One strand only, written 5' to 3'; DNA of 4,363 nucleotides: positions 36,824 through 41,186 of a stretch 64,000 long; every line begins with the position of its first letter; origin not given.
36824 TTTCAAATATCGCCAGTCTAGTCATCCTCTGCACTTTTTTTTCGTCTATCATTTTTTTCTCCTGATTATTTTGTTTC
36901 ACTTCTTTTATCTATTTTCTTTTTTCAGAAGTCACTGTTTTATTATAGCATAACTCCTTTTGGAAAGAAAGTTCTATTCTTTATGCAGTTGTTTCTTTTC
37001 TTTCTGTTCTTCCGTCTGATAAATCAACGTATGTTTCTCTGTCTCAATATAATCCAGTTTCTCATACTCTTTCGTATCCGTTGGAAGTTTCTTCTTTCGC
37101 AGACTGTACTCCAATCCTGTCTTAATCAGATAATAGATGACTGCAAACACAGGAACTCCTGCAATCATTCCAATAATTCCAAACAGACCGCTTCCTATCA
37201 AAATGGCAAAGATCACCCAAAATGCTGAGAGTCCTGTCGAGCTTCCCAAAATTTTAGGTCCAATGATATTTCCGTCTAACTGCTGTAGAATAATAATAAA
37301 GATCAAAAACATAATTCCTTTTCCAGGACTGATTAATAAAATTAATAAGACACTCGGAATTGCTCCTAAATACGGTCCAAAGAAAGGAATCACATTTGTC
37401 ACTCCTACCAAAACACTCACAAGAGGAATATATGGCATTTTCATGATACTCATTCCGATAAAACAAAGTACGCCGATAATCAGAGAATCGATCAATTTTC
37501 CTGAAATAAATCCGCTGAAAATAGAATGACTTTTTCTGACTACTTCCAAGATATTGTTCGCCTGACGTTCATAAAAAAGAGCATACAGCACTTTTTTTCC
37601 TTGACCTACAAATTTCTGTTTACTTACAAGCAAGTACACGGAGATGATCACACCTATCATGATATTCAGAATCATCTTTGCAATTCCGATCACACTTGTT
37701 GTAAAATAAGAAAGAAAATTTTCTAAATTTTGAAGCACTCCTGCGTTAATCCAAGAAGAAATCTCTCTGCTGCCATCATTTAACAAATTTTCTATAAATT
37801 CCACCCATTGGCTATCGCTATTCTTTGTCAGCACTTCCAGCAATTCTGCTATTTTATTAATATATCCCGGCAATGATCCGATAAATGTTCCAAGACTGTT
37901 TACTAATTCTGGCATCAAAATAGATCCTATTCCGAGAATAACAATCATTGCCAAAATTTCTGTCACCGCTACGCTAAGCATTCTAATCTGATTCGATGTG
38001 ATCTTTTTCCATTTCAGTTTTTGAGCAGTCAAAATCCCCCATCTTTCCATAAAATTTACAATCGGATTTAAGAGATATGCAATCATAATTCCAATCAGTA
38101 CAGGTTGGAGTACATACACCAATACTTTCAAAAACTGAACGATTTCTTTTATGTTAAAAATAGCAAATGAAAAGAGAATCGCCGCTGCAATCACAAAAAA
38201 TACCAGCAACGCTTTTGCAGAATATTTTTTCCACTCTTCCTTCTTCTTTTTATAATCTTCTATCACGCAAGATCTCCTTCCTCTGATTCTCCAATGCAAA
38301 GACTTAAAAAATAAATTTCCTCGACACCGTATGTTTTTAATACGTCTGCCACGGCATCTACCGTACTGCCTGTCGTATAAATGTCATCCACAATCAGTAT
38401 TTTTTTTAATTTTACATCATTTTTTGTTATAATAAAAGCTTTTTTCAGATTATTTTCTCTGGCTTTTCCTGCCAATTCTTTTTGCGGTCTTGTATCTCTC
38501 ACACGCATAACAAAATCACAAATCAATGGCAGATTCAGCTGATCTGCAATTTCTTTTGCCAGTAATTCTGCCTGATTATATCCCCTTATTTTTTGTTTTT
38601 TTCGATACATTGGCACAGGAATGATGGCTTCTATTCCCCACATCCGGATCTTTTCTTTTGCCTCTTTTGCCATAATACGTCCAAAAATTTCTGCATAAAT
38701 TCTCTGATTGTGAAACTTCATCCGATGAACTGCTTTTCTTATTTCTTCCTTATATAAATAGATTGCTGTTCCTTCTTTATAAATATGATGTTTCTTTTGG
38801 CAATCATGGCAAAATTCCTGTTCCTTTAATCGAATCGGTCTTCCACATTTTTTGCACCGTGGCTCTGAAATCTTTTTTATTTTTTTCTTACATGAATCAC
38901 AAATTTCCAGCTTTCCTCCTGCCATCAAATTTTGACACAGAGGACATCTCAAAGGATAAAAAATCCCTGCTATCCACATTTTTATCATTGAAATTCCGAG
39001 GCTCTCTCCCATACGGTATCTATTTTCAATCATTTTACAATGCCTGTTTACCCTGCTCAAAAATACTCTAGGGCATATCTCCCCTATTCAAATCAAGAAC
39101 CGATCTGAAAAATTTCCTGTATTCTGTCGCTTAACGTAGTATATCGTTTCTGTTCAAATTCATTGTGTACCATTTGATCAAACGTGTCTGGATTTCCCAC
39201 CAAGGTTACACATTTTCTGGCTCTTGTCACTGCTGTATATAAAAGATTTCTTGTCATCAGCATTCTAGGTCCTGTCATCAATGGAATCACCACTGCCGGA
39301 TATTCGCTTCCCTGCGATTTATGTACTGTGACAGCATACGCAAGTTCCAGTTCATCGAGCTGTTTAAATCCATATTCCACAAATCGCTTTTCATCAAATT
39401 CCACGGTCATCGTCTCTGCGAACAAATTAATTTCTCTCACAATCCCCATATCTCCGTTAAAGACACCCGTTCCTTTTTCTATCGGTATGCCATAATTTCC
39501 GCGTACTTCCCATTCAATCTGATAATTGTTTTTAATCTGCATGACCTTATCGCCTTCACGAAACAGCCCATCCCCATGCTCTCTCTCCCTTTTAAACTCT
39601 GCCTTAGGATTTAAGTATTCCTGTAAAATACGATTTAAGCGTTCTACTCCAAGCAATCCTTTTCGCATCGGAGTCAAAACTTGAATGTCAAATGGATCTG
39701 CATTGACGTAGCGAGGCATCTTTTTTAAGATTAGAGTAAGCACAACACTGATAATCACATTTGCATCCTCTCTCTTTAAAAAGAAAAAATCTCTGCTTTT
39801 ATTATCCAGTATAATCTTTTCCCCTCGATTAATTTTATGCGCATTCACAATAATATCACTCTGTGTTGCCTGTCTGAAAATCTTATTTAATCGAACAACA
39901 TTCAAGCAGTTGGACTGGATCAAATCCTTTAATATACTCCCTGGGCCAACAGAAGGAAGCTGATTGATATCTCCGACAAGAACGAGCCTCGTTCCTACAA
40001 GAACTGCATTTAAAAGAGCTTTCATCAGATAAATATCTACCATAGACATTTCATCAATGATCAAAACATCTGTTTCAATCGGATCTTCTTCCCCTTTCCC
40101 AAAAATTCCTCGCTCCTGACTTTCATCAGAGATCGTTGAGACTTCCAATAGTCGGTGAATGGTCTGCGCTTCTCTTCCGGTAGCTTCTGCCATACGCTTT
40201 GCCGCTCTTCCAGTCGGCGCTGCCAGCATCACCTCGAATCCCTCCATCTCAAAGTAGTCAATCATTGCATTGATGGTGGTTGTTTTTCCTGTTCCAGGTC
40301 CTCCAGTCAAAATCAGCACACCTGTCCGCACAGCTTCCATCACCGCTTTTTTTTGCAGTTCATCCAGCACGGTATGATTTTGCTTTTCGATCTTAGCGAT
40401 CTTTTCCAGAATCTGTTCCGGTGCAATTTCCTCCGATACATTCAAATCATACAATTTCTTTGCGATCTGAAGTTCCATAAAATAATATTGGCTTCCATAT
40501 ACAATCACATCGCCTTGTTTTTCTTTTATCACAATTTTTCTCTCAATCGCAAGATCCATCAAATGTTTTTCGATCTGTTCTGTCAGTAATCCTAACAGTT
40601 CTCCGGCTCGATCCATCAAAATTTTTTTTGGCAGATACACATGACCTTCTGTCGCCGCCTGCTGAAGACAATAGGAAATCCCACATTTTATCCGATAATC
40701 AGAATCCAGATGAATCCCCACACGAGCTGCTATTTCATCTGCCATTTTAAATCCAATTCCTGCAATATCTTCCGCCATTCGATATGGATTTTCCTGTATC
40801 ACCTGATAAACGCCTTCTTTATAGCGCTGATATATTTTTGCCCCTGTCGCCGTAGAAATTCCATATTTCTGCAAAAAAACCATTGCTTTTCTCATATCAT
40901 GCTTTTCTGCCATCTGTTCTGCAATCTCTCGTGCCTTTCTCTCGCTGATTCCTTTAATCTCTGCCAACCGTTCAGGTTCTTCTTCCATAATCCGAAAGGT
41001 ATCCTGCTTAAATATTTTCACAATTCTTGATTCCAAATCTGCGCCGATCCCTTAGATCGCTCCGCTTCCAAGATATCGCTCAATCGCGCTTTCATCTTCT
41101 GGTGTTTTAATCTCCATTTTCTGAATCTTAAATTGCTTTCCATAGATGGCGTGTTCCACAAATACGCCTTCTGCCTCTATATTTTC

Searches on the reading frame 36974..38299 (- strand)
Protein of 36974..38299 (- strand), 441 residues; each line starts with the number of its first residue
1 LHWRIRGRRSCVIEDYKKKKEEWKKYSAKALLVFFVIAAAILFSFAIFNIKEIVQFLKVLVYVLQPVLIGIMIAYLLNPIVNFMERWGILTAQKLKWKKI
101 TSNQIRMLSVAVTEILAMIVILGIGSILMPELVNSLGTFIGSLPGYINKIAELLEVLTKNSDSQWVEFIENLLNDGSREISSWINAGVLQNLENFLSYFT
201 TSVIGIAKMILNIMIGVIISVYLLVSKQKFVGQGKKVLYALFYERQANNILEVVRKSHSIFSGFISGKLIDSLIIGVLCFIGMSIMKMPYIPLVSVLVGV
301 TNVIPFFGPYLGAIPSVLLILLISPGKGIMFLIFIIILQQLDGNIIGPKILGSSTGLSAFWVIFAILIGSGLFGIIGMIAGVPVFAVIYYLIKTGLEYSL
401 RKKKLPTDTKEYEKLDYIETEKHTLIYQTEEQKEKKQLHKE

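Call 60: search_protein_families(library=pfam, proteins=[window:36974-38299:-], max_evalue=0.00001)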
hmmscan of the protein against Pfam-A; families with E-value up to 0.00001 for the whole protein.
window:36974-38299:- (441 aa): 1 family
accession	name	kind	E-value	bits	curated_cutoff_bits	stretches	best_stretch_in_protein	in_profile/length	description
PF01594.21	AI-2E_transport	-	5.6e-54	184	34.3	1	45-394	6-325/327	AI-2E family transporter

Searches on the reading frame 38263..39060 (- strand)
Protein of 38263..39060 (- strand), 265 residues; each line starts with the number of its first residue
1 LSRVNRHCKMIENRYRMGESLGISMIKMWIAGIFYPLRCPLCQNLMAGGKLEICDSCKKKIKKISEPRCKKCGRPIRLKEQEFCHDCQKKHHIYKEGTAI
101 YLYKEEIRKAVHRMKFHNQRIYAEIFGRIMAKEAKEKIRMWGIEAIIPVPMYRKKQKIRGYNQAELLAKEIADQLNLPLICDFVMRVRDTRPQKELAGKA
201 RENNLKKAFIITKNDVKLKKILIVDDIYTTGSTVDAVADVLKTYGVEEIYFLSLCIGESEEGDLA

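Call 60: search_protein_families(library=pfam, proteins=[window:38263-39060:-], max_evalue=0.00001)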
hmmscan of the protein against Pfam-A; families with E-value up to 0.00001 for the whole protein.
window:38263-39060:- (265 aa): 2 families
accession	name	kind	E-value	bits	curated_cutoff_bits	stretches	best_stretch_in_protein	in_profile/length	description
PF18912.6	DZR_2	-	2e-14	53.6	27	1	33-88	4-56/56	Double zinc ribbon domain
PF00156.33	Pribosyltran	-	4.9e-11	42.6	26.3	1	165-255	41-124/158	Phosphoribosyl transferase domain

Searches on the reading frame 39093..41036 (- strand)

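Call 60: search_protein_families(library=pfam, proteins=[window:39093-41036:-], max_evalue=0.00001)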
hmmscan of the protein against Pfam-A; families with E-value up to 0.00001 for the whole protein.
window:39093-41036:- (647 aa): 9 families
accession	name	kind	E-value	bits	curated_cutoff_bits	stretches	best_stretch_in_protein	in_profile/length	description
PF13245.12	AAA_19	-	1.4e-43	148.8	25.1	1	228-365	1-134/134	AAA domain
PF13604.12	AAA_30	-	4e-42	144.6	27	1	224-408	2-174/191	AAA domain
PF14490.11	HHH_RecD2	-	2.6e-39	133.5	27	1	44-134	1-92/92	ATP-dependent RecD2 DNA helicase HHH domain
PF18335.7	SH3_13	-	5.7e-23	80.9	41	1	467-547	1-65/65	ATP-dependent RecD-like DNA helicase SH3 domain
PF13538.12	UvrD_C_2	-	3.1e-19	69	27.4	1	565-613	1-52/52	UvrD-like helicase C-terminal domain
PF01443.25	Viral_helicase1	-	1.1e-10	42.2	21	0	566-613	178-227/228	Viral superfamily 1 RNA helicase core domain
PF13086.12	AAA_11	-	6.2e-10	39.7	27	0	224-281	2-67/257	AAA domain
PF05970.20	PIF1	-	8e-07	29.3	25.9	1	219-409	5-209/223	PIF1-like helicase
PF13401.12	AAA_22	-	2.1e-06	28.5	27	1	238-355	5-122/130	AAA domain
